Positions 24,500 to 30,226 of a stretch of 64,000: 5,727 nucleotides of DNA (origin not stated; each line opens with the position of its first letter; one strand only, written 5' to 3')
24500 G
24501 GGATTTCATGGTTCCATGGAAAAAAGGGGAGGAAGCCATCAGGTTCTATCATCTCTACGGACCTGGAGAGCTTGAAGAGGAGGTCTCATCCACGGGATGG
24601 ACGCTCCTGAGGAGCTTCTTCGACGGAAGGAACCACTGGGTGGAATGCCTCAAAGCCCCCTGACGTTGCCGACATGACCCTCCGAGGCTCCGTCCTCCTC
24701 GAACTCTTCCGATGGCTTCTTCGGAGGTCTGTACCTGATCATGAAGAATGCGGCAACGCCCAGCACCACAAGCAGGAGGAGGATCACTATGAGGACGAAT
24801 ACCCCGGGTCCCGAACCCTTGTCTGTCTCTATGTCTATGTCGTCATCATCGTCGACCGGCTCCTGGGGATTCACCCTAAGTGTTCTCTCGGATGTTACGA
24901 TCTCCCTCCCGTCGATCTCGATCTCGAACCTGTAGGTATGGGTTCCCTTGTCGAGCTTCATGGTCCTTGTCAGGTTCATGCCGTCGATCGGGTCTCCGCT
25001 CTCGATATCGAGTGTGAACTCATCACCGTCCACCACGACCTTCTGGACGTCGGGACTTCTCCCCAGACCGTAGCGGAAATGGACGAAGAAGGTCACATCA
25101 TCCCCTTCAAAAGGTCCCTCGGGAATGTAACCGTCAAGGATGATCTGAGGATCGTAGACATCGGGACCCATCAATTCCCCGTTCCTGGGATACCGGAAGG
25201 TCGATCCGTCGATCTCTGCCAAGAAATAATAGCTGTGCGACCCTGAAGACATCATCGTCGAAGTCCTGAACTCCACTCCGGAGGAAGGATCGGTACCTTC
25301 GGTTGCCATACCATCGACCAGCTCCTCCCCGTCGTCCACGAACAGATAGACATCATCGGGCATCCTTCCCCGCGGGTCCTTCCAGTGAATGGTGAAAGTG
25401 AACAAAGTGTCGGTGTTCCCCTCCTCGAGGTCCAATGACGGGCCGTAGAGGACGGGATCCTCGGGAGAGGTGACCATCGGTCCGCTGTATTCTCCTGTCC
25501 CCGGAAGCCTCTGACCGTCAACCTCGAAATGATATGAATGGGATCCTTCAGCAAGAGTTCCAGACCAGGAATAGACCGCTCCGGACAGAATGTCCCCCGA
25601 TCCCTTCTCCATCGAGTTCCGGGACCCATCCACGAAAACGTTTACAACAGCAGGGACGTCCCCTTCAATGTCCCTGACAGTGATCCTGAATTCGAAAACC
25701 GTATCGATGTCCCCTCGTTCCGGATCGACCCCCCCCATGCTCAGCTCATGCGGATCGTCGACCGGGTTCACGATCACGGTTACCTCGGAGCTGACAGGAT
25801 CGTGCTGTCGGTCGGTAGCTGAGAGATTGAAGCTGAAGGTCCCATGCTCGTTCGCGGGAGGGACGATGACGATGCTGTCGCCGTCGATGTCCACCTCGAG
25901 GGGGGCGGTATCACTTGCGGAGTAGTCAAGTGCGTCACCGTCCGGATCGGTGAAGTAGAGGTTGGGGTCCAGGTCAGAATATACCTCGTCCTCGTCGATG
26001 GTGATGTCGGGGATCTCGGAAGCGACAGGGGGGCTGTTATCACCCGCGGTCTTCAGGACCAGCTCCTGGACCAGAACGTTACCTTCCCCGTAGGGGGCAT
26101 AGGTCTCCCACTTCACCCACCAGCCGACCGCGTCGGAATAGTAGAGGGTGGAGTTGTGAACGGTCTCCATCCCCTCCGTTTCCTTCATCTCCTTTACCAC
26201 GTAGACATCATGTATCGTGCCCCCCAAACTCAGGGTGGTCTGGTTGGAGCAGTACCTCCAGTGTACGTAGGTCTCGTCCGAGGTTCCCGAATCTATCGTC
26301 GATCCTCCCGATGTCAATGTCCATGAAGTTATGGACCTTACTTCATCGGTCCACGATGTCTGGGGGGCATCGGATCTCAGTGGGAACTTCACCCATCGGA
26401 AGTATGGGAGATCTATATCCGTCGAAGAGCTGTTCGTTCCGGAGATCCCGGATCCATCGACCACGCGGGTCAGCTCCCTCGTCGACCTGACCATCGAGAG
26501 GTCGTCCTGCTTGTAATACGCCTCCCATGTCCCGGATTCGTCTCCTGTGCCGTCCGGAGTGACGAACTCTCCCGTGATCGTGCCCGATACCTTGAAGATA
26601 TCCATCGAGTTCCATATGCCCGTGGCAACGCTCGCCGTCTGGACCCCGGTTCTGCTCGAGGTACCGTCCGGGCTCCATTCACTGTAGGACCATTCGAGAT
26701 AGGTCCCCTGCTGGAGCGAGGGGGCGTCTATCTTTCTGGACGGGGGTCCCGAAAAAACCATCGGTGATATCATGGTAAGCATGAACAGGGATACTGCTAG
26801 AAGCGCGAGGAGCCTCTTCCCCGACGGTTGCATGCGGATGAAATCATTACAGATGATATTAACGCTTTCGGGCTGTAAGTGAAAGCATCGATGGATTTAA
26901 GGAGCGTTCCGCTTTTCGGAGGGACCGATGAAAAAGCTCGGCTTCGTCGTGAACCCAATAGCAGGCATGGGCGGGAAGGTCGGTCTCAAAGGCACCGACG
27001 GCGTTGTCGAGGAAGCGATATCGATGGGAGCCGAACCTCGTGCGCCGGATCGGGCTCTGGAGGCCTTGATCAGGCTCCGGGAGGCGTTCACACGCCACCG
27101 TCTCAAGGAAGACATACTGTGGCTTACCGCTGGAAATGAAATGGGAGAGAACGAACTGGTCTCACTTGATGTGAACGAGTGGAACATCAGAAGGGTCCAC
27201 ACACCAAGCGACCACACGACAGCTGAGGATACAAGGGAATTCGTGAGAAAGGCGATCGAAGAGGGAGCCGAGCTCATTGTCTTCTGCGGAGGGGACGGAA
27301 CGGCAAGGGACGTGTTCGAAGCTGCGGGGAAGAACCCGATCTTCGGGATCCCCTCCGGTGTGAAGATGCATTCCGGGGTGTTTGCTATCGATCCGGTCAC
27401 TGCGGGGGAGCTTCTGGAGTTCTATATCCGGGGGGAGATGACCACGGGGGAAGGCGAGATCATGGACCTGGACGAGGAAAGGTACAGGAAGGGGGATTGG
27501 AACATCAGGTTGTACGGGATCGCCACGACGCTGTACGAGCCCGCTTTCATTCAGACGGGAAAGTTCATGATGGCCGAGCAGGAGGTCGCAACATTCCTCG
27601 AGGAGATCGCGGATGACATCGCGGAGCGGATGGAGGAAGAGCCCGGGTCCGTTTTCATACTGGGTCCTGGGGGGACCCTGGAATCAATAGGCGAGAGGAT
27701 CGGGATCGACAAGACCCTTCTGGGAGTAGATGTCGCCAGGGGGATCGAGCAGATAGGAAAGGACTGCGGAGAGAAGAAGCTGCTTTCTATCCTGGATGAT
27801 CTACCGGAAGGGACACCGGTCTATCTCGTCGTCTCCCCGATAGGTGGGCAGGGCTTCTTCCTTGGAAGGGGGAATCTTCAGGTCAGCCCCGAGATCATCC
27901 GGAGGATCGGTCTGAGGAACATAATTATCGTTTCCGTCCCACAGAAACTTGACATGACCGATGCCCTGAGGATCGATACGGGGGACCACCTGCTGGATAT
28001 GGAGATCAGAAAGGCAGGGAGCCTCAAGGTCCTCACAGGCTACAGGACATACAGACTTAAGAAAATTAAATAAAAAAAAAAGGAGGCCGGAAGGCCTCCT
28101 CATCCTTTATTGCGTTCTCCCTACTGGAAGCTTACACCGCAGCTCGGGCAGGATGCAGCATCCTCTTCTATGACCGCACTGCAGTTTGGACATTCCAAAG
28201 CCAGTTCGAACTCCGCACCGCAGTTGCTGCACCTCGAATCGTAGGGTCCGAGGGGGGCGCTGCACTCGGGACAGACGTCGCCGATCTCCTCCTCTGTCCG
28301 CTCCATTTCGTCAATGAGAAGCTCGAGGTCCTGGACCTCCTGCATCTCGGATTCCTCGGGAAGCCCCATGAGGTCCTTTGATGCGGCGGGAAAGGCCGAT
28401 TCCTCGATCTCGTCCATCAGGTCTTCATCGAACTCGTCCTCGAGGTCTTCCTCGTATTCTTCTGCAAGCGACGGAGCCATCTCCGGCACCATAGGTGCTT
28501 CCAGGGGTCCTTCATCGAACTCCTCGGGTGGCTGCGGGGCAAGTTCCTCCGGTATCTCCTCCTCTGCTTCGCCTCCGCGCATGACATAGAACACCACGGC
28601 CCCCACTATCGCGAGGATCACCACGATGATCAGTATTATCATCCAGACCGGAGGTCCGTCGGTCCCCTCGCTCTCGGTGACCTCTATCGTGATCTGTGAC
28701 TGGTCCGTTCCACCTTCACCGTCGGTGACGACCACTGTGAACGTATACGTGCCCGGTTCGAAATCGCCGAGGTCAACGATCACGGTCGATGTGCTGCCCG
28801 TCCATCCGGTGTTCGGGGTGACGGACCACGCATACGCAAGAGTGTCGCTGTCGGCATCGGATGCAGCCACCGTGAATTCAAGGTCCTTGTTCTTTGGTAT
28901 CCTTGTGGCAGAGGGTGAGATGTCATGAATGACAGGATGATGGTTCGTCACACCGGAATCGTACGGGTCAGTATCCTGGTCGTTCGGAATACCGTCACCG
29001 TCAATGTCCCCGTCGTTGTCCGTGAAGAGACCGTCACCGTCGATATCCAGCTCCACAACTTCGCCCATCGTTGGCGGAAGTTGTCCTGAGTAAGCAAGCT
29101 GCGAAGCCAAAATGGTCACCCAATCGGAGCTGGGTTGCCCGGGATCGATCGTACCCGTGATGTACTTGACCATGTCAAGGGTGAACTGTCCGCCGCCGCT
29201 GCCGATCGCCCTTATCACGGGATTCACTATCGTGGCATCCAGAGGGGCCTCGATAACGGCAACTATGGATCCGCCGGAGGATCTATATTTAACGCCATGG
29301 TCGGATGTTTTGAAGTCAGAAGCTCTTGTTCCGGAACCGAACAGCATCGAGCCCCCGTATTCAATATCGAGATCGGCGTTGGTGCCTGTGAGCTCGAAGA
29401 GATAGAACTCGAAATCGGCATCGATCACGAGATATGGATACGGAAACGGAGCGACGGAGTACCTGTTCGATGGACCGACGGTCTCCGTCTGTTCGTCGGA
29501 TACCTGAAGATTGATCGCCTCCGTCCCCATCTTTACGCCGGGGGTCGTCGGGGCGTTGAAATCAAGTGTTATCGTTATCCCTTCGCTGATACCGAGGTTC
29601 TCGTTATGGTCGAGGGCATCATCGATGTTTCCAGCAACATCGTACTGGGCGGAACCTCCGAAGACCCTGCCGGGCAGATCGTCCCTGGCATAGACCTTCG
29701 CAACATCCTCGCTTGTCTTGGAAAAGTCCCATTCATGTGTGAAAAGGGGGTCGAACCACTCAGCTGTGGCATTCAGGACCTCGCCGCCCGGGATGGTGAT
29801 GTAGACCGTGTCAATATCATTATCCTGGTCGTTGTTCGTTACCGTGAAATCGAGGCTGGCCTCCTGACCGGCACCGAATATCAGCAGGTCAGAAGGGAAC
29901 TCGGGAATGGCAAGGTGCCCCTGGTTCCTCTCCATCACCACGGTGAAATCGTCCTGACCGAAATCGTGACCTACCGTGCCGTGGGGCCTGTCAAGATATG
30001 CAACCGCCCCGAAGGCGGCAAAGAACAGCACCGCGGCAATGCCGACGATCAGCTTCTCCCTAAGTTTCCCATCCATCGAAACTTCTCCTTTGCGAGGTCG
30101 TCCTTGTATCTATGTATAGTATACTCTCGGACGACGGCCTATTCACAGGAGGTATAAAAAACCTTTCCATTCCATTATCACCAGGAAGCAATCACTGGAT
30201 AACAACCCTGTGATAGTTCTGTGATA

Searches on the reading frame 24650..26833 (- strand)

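Call 22: search_protein_families(library=pfam, proteins=[window:24650-26833:-], max_evalue=0.001)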
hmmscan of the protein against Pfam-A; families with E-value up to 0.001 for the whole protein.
window:24650-26833:- (727 aa): 2 families
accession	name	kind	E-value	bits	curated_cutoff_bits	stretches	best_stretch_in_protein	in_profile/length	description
PF17963.7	Big_9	-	1.9e-06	29.1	23.6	1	266-353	1-88/89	Bacterial Ig domain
PF16561.11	AMPK1_CBM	-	0.00041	20.9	26.8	0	398-441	13-56/85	Glycogen recognition site of AMP-activated protein kinase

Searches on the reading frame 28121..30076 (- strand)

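Call 22: search_protein_families(library=pfam, proteins=[window:28121-30076:-], max_evalue=0.001)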
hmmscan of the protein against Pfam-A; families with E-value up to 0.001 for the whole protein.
window:28121-30076:- (651 aa): 7 families
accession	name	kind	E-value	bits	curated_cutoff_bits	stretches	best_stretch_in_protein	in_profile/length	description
PF22352.2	K319L-like_PKD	-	2.2e-08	34.4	27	1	405-466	21-84/84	K319L-like, PKD domain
PF17963.7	Big_9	-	1.3e-07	32.8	23.6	1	378-464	1-88/89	Bacterial Ig domain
PF13240.11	Zn_Ribbon_1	-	8.3e-07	29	25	0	602-622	2-22/23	zinc-ribbon domain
PF12773.13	DZR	-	2.5e-06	28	27.3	1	602-647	1-45/45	Double zinc ribbon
PF13248.11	Zn_ribbon_3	-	1.5e-05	24.7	27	1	628-648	4-24/26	zinc-ribbon domain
PF18911.6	PKD_4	-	0.00013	22.4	27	1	378-465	1-82/85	PKD domain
PF00801.26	PKD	-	0.00016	22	23.5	1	386-460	4-75/80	PKD domain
